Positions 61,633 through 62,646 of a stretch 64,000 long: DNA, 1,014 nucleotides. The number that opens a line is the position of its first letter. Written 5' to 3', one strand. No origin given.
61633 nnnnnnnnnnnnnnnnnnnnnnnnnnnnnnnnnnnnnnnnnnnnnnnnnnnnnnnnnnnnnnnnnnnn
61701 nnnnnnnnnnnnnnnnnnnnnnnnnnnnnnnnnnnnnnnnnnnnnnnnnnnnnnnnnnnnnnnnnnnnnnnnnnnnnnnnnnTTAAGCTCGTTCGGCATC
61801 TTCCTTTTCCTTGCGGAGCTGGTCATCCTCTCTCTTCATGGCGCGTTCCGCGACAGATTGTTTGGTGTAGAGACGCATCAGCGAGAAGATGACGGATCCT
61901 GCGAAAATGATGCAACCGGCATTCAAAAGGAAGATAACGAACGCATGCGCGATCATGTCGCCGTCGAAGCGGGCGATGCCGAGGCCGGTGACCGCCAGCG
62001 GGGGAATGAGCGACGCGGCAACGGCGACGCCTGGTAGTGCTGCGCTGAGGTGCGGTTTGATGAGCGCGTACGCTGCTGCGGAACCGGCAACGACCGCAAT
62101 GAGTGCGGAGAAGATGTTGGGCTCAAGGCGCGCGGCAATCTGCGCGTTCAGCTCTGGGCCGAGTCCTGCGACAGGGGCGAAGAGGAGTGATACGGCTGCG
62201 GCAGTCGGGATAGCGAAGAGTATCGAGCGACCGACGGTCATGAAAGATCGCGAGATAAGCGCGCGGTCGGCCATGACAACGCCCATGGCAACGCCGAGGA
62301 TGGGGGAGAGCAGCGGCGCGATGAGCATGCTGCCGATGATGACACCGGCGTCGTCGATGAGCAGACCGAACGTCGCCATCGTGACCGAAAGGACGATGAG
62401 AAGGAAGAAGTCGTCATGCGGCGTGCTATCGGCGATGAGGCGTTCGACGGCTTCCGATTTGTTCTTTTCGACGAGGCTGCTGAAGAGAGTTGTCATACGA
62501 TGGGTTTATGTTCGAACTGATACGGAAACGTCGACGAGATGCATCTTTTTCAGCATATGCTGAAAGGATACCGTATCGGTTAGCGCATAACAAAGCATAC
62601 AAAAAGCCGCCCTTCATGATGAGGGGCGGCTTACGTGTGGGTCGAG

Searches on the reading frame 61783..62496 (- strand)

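Call 65: search_protein_families(library=pfam, proteins=[window:61783-62496:-], max_evalue=0.0001)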
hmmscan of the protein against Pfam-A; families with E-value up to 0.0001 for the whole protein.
window:61783-62496:- (237 aa): 1 family
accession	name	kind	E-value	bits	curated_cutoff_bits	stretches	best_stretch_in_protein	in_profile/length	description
PF04087.19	DUF389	-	1.1e-31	110.2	23.9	1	57-198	1-137/137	Domain of unknown function (DUF389)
